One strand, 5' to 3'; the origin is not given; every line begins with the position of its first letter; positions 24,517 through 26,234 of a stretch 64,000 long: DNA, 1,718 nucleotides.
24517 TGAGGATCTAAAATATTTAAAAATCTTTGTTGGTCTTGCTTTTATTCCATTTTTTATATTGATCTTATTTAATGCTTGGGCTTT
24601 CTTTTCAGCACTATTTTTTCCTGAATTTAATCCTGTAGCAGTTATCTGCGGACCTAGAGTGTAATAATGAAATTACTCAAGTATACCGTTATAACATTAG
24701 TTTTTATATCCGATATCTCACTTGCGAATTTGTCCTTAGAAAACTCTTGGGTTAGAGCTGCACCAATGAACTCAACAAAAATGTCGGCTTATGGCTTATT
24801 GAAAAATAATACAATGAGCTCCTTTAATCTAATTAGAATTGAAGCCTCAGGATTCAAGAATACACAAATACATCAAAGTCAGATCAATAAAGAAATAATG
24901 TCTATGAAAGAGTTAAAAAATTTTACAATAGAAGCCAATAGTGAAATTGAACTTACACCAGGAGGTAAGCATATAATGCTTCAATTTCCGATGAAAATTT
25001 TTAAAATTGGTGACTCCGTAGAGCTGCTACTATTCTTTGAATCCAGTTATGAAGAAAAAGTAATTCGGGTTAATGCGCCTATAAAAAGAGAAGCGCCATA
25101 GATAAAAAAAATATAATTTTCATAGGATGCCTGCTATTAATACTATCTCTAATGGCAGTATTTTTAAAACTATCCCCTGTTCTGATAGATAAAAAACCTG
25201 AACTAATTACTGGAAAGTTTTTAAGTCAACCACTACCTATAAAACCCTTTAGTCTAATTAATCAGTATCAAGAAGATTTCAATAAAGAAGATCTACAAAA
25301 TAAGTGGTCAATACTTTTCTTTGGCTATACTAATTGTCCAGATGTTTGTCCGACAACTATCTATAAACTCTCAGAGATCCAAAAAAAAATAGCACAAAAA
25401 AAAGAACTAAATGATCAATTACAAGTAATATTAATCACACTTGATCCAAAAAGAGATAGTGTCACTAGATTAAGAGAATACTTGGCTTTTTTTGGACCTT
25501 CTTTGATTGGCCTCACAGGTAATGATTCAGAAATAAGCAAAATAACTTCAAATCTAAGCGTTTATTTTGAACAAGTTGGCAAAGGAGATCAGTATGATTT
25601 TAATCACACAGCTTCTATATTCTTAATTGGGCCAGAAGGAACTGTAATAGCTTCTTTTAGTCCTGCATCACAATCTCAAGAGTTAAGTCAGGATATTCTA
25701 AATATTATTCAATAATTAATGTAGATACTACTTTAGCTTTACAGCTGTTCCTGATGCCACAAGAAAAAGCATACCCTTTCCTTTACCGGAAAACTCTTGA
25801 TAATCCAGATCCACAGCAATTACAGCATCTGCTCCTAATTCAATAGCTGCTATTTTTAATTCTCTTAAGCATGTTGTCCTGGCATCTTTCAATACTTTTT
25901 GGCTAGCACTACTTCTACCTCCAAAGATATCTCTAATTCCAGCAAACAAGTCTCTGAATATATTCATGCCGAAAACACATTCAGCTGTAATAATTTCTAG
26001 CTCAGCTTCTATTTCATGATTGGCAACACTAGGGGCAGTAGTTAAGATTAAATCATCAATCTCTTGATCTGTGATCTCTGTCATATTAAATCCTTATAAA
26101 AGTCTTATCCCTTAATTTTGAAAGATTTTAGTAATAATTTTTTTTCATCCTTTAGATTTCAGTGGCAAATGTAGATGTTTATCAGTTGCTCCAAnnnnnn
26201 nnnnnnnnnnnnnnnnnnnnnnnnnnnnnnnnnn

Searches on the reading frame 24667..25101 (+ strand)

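Call 84: search_protein_families(library=pfam, proteins=[window:24667-25101:+], max_evalue=0.001)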
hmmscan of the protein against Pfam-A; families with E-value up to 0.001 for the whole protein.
window:24667-25101:+ (144 aa): 1 family
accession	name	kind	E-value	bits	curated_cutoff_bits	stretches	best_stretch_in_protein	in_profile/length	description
PF04314.18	PCuAC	-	6.7e-22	77.9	29.4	1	25-128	2-105/109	Copper chaperone PCu(A)C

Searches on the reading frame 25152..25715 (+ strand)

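Call 84: search_protein_families(library=pfam, proteins=[window:25152-25715:+], max_evalue=0.001)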
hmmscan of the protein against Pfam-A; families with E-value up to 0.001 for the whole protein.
window:25152-25715:+ (187 aa): 2 families
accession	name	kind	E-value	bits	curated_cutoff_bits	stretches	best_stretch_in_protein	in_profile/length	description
PF02630.20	SCO1-SenC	-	8.9e-42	142.7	22.8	1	31-164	2-133/134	SCO1/SenC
PF00578.27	AhpC-TSA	-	3.8e-06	27.3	26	1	30-166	5-122/124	AhpC/TSA family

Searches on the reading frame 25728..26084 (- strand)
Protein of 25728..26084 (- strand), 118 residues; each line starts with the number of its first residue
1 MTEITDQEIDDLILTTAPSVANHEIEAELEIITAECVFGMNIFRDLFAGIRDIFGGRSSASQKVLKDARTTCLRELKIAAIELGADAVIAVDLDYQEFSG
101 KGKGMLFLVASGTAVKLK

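Call 3: search_protein_families(library=pfam, proteins=[window:25728-26084:-], max_evalue=1)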
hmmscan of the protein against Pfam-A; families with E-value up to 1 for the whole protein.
window:25728-26084:- (118 aa): 2 families
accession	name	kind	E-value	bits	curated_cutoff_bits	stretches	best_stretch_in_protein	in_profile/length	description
PF01906.23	YbjQ_1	-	1.9e-28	99.5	23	1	13-117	2-103/103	Putative heavy-metal-binding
PF23025.1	YbjQ_2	-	0.0035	18.1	29.1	1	58-117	46-101/103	C2 domain-containing protein 5, YbjQ-like domain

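Call 4: search_protein_families(library=ncbifam, proteins=[window:25728-26084:-], max_evalue=1)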
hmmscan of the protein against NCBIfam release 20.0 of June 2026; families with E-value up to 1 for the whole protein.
window:25728-26084:- (118 aa): 5 families
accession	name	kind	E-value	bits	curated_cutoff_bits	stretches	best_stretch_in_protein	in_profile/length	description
NF002776.0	PRK02877.1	equivalog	3.8e-31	107.4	160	1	13-117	2-105/107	hypothetical protein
NF002224.0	PRK01119.1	equivalog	1.6e-25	89.3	169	1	12-117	1-105/110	putative heavy metal-binding protein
NF009496.0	PRK12856.1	subfamily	8.8e-22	77.3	177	1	12-116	1-102/103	hypothetical protein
NF009495.0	PRK12855.1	subfamily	1e-21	77.1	180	1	12-116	1-102/103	hypothetical protein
NF002989.0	PRK03732.1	equivalog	2.8e-09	37.1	181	1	8-116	4-109/114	hypothetical protein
